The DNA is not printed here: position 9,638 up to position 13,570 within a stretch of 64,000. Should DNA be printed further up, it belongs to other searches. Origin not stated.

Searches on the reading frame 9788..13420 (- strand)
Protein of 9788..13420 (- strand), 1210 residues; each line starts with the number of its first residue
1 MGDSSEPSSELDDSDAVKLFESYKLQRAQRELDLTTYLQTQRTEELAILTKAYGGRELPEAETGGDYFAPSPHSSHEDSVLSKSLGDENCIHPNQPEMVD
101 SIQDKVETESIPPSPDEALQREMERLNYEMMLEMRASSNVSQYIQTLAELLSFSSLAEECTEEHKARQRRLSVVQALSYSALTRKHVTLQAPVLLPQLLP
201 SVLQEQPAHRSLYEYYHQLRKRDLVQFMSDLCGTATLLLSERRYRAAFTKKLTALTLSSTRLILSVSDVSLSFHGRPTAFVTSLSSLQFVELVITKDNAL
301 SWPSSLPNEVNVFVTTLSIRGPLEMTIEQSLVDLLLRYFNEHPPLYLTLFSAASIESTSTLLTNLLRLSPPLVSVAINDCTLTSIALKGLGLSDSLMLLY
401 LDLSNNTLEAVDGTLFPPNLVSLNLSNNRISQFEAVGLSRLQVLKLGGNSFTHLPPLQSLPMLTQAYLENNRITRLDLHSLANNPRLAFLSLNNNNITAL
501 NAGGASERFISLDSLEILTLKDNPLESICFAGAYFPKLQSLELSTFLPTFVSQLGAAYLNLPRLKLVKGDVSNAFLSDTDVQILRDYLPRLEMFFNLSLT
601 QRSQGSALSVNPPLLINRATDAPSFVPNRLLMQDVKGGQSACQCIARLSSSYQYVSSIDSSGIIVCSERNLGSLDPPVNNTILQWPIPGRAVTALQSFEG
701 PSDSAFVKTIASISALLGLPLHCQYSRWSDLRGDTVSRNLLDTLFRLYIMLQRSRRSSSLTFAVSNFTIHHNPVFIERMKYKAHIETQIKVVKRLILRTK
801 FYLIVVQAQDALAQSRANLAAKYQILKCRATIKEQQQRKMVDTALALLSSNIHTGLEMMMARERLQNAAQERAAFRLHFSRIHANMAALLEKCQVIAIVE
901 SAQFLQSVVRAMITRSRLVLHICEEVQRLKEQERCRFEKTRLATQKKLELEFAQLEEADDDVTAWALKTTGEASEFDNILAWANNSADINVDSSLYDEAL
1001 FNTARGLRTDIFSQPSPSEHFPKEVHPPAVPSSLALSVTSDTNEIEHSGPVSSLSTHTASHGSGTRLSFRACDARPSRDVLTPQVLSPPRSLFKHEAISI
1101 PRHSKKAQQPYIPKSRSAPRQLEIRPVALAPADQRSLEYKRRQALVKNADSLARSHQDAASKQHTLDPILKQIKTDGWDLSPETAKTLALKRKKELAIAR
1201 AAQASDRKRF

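Call 13: search_protein_families(library=pfam, proteins=[window:9788-13420:-])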
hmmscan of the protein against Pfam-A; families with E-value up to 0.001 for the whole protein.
window:9788-13420:- (1210 aa): 2 families
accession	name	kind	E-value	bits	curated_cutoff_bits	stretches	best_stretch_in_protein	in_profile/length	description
PF13855.12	LRR_8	-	5.8e-13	48.8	27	2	400-450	5-60/61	Leucine rich repeat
PF12799.13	LRR_4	-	2.7e-12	46.9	27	2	418-455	1-43/44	Leucine Rich repeats (2 copies)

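Call 48: find_homologous_proteins(query=window:9788-13420:-, max_evalue=1e-40)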
Query window:9788-13420:- (1210 aa): 3 proteins with E <= 1e-40 among 8000 candidates.
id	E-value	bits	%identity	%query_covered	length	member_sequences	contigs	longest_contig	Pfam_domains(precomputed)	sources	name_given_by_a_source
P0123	0.0e+0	2598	98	100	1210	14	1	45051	PF12799.14,PF13855.13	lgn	-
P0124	0.0e+0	2181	83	100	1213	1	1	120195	PF12799.14,PF13855.13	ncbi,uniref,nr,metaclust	ncbi:Hypothetical protein GLP15_4624 [Giardia lamblia P15]|uniref:Leucine-rich repeat protein n=1 Ta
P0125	0.0e+0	1635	65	100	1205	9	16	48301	PF13855.13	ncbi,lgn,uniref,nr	ncbi:Putative leucine-rich repeat protein [Giardia duodenalis]|uniref:Leucine-rich repeat protein n=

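Call 49: find_encoding_contigs(protein=P0124, flank=10000, max_places=3)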
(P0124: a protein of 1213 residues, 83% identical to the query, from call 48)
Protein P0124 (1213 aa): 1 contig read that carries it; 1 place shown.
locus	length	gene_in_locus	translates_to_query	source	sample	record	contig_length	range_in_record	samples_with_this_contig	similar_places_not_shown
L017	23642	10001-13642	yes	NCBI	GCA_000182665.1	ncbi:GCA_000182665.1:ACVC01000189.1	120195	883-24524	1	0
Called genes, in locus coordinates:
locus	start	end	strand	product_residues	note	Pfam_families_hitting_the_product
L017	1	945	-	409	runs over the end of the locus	PF03302:VSP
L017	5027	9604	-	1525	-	-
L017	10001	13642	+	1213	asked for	PF12799:LRR_4 (faint), PF13855:LRR_8 (weak)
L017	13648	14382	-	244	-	PF10584:Proteasome_A_N, PF00227:Proteasome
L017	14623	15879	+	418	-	PF25463:DUF7899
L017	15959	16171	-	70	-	-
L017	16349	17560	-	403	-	PF03133:TTL, PF14398:ATPgrasp_YheCD (faint), PF14397:ATPgrasp_ST (faint)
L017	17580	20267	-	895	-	PF01751:Toprim, PF01131:Topoisom_bac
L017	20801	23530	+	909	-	PF12796:Ank_2, PF13857:Ank_5 (faint), PF00023:Ank (faint), PF13606:Ank_3 (faint), PF13637:Ank_4 (faint), PF12796:Ank_2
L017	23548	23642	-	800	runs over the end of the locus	-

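Call 50: find_encoding_contigs(protein=P0125, flank=10000, max_places=4)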
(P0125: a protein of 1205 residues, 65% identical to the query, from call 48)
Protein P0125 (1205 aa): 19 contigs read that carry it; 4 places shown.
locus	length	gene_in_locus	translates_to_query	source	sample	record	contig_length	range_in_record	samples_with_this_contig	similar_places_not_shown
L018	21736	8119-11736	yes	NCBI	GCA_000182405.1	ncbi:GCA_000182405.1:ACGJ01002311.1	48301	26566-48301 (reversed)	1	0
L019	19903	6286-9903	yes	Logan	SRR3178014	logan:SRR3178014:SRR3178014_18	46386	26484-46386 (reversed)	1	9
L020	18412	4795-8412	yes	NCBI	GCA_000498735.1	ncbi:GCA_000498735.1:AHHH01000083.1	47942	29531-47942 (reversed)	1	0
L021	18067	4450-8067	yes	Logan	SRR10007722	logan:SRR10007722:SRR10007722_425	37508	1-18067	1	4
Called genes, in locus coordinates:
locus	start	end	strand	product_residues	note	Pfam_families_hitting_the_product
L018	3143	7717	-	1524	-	-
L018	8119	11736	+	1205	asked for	PF13855:LRR_8 (faint)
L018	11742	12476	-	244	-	PF10584:Proteasome_A_N, PF00227:Proteasome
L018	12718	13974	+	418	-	PF25463:DUF7899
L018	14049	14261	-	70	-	-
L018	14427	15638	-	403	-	PF03133:TTL, PF14398:ATPgrasp_YheCD (faint), PF14397:ATPgrasp_ST (faint)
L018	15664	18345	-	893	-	PF01751:Toprim, PF01131:Topoisom_bac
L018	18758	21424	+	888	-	PF12796:Ank_2, PF13857:Ank_5 (faint), PF00023:Ank (faint), PF13606:Ank_3 (faint), PF13637:Ank_4 (faint), PF12796:Ank_2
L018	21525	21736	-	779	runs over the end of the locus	PF00023:Ank (faint), PF12796:Ank_2, PF13606:Ank_3 (faint), PF13637:Ank_4 (faint), PF13857:Ank_5 (faint), PF24521:Ank_KRIT1 (faint), PF12796:Ank_2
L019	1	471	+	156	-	?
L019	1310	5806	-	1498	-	-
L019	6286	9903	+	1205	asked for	PF13855:LRR_8 (faint)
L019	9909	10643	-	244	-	PF10584:Proteasome_A_N, PF00227:Proteasome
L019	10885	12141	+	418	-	PF25463:DUF7899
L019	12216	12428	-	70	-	-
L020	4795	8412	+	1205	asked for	PF13855:LRR_8 (faint)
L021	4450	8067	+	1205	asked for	PF13855:LRR_8 (faint)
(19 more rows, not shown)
